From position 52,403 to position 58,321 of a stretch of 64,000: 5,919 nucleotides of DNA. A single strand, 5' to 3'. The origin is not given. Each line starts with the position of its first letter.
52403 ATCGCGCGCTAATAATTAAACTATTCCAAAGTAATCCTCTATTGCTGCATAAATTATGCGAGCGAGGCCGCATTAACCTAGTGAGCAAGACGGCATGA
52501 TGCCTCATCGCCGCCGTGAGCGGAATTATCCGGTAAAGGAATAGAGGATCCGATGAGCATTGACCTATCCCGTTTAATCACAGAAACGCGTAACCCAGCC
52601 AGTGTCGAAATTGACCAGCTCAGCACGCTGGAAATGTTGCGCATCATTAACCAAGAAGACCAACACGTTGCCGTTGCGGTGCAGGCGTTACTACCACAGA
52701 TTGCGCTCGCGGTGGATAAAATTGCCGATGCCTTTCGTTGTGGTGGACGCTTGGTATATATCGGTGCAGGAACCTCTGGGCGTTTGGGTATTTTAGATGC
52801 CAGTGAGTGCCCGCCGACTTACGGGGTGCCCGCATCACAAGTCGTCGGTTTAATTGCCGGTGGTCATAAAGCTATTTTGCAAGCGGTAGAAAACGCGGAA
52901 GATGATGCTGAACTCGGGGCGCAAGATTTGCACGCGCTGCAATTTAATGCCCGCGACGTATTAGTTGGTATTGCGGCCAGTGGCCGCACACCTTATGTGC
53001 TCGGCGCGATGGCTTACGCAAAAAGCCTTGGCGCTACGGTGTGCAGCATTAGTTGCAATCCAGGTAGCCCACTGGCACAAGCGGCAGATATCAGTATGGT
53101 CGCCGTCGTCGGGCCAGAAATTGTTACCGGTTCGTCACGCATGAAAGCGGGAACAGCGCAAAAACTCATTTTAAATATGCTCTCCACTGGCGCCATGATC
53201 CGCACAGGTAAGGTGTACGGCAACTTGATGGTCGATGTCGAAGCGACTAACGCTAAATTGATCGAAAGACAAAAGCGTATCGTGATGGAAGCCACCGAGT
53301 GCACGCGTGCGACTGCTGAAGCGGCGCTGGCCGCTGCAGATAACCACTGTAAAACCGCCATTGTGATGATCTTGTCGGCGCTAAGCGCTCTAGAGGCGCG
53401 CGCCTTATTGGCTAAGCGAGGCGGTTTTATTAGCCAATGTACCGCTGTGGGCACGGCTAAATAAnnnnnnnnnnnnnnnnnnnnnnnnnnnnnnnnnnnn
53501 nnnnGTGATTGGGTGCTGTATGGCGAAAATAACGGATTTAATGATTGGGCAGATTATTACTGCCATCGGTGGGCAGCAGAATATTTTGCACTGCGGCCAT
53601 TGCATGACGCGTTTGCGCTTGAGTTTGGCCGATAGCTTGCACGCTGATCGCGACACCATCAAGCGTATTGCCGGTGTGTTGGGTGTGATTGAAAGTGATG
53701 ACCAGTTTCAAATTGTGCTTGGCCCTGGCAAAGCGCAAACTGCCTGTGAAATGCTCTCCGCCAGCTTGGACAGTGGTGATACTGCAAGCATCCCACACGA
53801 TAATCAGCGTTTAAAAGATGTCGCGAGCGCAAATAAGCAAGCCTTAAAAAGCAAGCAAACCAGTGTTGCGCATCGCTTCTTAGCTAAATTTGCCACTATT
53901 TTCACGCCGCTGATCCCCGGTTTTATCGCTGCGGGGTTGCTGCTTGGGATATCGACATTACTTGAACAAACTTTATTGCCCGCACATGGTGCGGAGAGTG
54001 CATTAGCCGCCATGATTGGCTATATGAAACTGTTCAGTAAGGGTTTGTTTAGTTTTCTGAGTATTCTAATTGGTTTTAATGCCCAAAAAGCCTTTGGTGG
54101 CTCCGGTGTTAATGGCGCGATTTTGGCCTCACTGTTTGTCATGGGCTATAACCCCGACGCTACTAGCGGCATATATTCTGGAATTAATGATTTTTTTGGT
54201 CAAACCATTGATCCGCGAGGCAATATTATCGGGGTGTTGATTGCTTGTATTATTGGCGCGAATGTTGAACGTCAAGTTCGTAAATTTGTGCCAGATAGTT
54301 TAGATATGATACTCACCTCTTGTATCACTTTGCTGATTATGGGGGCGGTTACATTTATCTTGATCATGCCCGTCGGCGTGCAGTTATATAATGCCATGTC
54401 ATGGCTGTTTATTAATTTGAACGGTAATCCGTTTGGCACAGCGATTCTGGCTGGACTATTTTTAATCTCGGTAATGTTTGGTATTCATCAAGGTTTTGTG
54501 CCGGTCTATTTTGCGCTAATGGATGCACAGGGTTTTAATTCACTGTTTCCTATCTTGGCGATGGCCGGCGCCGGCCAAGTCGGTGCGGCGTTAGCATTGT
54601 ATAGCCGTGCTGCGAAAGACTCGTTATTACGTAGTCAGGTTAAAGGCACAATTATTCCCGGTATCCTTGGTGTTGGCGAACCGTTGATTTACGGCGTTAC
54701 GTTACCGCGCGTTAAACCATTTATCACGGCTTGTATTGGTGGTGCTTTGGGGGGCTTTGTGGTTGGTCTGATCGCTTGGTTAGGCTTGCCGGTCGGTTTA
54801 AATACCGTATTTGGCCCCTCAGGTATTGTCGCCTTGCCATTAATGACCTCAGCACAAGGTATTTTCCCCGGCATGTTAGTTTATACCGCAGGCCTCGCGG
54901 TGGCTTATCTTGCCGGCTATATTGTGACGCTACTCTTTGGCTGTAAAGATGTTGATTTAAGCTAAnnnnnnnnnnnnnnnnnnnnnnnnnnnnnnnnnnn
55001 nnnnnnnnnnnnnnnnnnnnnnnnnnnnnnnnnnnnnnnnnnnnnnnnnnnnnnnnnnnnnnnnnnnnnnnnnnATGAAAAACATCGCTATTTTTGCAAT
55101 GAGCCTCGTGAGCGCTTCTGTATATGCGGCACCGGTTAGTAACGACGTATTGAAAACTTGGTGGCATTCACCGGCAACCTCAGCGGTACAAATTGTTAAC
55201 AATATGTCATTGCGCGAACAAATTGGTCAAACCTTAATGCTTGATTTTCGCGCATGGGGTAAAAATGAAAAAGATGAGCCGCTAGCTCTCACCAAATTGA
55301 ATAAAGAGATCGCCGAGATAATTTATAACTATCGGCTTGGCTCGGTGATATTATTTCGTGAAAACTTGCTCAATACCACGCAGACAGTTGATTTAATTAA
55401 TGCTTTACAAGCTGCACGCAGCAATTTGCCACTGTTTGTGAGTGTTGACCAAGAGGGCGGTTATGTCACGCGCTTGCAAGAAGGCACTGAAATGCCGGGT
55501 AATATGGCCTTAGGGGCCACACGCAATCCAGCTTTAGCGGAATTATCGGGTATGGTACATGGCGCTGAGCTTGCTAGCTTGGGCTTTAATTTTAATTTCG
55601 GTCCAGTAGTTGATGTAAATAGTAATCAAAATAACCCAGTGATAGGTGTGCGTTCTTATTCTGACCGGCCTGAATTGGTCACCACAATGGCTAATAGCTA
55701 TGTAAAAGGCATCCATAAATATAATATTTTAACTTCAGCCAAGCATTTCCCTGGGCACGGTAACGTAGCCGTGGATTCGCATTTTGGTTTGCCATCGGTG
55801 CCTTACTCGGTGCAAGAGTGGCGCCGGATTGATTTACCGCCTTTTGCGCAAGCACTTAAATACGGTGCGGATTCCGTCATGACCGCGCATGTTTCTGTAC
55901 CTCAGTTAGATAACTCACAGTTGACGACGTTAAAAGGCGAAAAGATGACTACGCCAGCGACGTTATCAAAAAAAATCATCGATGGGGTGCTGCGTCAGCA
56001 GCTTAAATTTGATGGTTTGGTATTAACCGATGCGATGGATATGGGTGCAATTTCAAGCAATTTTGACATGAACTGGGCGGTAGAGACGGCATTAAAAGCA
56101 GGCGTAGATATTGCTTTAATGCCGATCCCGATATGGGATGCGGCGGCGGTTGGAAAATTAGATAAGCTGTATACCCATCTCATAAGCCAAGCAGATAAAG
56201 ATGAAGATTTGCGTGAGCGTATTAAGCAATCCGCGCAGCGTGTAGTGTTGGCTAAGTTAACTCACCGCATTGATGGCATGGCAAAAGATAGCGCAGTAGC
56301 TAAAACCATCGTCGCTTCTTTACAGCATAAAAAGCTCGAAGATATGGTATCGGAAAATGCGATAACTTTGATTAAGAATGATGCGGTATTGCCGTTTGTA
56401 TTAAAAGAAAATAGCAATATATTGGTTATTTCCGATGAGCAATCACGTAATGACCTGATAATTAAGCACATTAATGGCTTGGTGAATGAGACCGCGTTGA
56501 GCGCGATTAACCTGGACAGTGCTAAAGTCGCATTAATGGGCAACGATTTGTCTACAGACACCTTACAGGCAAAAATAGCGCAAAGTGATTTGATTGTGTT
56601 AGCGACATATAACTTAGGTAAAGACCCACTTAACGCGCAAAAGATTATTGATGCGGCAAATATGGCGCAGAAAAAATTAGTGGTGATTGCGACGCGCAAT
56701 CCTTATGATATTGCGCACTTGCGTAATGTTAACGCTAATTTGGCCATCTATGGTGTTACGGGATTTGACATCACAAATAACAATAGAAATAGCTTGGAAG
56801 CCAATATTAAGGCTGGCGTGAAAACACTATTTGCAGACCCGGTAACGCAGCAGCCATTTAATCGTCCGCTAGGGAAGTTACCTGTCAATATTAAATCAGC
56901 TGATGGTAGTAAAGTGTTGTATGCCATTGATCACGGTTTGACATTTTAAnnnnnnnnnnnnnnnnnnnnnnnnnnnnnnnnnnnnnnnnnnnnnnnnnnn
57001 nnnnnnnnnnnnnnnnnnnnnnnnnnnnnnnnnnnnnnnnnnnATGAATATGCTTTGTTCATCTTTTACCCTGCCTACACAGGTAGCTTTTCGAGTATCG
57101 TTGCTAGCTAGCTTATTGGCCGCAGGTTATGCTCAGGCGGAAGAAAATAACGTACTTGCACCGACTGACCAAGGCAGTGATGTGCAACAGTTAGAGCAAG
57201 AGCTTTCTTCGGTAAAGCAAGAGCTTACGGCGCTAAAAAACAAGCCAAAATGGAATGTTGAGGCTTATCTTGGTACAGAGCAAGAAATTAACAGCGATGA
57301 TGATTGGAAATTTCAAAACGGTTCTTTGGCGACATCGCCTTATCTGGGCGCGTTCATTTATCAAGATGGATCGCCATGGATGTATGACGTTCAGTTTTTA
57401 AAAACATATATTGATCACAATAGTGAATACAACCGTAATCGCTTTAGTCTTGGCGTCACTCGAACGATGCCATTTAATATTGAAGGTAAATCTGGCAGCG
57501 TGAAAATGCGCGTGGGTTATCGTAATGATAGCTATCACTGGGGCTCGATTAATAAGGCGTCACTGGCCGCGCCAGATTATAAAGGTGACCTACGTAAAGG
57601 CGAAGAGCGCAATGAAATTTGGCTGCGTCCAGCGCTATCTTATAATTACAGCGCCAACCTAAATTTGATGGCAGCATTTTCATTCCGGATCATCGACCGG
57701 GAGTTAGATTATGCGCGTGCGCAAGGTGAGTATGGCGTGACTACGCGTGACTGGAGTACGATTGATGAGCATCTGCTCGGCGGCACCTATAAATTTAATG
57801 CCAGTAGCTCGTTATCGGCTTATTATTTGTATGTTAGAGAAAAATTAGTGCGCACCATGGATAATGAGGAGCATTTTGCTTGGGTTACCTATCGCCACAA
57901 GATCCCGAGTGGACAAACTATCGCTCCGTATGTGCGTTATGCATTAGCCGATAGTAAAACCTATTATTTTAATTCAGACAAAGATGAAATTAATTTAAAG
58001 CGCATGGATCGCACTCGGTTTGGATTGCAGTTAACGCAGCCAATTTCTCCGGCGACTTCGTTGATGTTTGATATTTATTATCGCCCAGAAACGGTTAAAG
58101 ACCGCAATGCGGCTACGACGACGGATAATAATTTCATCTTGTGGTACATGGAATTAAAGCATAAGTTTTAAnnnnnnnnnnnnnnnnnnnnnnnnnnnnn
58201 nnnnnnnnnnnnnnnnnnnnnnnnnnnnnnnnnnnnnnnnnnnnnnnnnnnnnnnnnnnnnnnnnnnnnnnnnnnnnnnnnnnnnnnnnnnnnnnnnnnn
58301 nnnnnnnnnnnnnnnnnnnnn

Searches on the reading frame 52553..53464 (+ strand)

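Call 33: search_protein_families(library=pfam, proteins=[window:52553-53464:+], max_evalue=0.001)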
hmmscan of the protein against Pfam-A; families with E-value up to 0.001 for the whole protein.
window:52553-53464:+ (303 aa): 5 families
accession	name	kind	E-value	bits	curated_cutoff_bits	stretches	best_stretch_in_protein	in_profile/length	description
PF22645.1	GKRP_SIS_N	-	1.5e-21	76.7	27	1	50-156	2-112/113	Glucokinase regulatory protein N-terminal SIS domain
PF01380.27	SIS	-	1.5e-09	38.1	25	1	124-210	44-128/131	SIS domain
PF13580.11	SIS_2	-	1.1e-08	35.6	27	1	44-166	15-136/138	SIS domain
PF22198.1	GKRP_SIS_2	-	4.9e-08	33.4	27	1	49-109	6-66/191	Glucokinase regulatory protein, second SIS domain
PF20741.3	GKRP-like_C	-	5.5e-05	24.1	27.7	1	224-260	2-38/100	C-terminal lid domain of glucokinase regulatory protein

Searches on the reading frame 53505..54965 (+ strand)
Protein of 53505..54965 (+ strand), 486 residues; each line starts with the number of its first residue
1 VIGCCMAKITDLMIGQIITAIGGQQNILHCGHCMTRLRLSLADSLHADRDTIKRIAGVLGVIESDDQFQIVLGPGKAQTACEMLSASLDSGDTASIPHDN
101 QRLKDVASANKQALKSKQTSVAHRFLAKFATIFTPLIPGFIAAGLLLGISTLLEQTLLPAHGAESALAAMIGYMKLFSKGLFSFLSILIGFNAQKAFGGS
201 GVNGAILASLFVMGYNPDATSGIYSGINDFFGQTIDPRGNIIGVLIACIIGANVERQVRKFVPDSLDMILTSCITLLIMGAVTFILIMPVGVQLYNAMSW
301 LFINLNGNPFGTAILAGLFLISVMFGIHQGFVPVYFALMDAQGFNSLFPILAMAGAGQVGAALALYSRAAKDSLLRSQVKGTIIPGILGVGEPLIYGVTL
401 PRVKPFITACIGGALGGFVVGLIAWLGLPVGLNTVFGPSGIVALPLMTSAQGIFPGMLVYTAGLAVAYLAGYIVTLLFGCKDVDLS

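Call 33: search_protein_families(library=pfam, proteins=[window:53505-54965:+], max_evalue=0.001)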
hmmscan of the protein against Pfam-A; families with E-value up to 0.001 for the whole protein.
window:53505-54965:+ (486 aa): 2 families
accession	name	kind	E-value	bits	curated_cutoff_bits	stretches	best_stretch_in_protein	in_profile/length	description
PF02378.23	PTS_EIIC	-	9.3e-36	123.9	30.7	1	132-413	3-319/319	Phosphotransferase system, EIIC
PF00367.25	PTS_EIIB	-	5.7e-12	45.3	27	1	16-46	2-32/34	phosphotransferase system, EIIB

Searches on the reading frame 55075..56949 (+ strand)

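Call 33: search_protein_families(library=pfam, proteins=[window:55075-56949:+], max_evalue=0.001)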
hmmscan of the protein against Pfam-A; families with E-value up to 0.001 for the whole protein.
window:55075-56949:+ (624 aa): 1 family
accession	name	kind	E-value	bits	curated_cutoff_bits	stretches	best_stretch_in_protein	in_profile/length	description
PF00933.27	Glyco_hydro_3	-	7.1e-89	298.8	27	1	46-391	2-314/316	Glycosyl hydrolase family 3 N terminal domain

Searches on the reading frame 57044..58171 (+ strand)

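Call 33: search_protein_families(library=pfam, proteins=[window:57044-58171:+], max_evalue=0.001)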
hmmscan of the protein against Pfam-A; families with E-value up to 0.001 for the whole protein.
window:57044-58171:+ (375 aa): 1 family
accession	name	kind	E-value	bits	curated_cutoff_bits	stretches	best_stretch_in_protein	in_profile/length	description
PF10677.15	DUF2490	-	0.00058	20.1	29.8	0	186-350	31-178/186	Protein of unknown function (DUF2490)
